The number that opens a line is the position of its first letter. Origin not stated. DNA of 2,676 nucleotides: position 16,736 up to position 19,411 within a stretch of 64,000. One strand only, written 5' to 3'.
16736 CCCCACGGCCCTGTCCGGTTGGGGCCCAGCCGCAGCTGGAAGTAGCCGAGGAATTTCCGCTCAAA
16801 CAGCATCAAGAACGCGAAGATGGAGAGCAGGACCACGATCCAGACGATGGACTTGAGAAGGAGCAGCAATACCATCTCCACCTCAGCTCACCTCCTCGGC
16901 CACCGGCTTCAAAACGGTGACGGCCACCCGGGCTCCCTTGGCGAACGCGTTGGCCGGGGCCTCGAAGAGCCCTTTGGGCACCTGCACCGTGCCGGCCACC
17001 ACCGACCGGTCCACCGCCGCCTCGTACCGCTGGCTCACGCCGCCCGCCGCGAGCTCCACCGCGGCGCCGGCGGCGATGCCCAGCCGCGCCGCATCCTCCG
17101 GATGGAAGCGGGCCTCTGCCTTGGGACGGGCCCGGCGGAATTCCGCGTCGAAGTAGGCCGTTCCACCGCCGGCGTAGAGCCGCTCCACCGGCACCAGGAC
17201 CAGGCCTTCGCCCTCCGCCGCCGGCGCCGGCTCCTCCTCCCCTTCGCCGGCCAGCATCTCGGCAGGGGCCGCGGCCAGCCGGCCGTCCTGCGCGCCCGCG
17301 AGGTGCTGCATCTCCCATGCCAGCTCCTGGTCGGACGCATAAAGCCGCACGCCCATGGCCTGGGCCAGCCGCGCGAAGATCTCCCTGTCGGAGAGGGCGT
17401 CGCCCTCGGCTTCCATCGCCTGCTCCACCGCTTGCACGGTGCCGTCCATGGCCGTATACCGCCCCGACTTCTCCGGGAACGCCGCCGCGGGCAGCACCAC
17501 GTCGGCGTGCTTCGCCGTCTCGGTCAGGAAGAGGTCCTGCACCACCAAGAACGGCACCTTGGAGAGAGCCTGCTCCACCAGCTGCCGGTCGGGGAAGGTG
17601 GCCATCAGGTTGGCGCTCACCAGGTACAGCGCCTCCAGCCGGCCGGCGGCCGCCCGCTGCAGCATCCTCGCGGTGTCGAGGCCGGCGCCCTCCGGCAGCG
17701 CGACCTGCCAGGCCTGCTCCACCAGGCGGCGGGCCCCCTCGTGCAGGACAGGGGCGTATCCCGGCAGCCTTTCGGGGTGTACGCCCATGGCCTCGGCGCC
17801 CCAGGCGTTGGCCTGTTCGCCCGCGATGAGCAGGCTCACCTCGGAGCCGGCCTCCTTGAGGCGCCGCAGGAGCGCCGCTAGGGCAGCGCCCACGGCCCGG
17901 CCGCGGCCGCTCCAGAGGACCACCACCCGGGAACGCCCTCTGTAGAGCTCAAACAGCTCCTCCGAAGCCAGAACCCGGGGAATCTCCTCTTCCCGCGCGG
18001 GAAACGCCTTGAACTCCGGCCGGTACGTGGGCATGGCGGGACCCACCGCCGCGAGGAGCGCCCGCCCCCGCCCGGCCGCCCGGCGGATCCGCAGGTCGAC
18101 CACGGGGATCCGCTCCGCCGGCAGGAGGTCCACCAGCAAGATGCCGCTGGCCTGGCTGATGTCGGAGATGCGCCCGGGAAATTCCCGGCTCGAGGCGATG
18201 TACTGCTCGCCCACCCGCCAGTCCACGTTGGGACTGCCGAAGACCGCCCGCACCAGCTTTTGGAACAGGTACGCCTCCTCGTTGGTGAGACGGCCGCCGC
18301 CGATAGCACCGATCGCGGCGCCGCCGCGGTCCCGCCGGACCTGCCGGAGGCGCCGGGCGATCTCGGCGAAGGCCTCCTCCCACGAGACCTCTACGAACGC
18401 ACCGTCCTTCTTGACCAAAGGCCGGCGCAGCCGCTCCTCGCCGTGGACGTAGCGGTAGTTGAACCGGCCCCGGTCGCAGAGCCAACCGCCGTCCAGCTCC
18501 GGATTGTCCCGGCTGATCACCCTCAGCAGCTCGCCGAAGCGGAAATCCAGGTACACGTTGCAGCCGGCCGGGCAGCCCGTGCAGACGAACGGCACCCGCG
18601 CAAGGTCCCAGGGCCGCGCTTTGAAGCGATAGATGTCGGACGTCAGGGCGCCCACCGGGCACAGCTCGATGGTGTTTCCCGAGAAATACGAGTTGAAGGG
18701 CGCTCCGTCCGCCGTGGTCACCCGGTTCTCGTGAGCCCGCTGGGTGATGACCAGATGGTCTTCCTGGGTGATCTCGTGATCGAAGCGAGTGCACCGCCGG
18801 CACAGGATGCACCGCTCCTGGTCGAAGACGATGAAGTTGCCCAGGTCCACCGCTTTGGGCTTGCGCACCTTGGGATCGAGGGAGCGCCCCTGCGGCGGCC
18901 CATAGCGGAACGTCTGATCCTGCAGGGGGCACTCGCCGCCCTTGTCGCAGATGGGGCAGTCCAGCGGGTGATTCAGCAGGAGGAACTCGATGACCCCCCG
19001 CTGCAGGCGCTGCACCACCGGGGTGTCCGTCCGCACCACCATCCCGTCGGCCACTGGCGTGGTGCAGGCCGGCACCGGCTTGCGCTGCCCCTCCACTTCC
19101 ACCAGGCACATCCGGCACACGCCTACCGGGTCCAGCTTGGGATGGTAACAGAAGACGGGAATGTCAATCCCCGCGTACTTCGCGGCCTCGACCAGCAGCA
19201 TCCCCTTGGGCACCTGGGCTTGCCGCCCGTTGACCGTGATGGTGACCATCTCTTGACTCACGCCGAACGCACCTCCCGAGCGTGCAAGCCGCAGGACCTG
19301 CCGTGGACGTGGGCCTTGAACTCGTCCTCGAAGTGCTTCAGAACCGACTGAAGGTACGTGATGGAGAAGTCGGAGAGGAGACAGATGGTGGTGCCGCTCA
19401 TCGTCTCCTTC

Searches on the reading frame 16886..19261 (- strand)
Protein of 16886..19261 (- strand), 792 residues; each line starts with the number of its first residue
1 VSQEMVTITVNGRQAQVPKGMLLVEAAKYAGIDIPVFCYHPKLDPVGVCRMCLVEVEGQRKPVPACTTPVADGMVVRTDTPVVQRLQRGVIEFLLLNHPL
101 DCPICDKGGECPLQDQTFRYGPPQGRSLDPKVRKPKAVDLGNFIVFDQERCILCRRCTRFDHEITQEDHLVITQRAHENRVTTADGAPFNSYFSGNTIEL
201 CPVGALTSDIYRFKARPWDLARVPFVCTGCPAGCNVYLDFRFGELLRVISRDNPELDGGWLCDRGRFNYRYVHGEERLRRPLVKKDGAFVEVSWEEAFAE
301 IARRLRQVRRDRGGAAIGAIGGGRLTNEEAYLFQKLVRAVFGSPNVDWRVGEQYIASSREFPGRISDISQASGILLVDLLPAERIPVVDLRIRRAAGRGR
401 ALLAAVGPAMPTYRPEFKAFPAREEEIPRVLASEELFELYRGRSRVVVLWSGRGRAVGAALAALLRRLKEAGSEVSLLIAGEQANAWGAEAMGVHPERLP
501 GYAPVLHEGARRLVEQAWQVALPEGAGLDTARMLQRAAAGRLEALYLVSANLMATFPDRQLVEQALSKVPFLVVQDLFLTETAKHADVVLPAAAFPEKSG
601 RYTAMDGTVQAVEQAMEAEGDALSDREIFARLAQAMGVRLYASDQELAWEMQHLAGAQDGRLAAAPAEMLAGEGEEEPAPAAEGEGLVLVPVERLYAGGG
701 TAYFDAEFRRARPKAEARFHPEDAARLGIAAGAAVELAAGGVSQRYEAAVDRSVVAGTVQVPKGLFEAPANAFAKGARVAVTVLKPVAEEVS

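Call 60: search_protein_families(library=pfam, proteins=[window:16886-19261:-], max_evalue=0.00001)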
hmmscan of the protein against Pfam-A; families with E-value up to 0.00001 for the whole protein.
window:16886-19261:- (792 aa): 7 families
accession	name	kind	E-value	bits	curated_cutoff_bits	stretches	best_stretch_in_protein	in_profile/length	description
PF00384.28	Molybdopterin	-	1.7e-41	142.9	24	2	516-634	237-352/353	Molybdopterin oxidoreductase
PF13510.11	Fer2_4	-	2e-22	79.5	22.8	1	4-80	2-81/82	2Fe-2S iron-sulfur cluster binding domain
PF22117.2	Fer4_Nqo3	-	7.9e-20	71.3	27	1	141-207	1-67/67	NADH-quinone oxidoreductase subunit 3, ferredoxin-like domain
PF10588.14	NADH-G_4Fe-4S_3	-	5e-16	58.4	27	1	87-122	1-36/40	NADH-ubiquinone oxidoreductase-G iron-sulfur binding region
PF00111.32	Fer2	-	8.8e-08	32.4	21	1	9-68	2-74/77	2Fe-2S iron-sulfur cluster binding domain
PF01568.27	Molydop_binding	-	7.3e-07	29.7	26.8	1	693-772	7-91/110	Molydopterin dinucleotide binding domain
PF04879.21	Molybdop_Fe4S4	-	3.4e-06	27.4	22.7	1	223-273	4-54/55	Molybdopterin oxidoreductase Fe4S4 domain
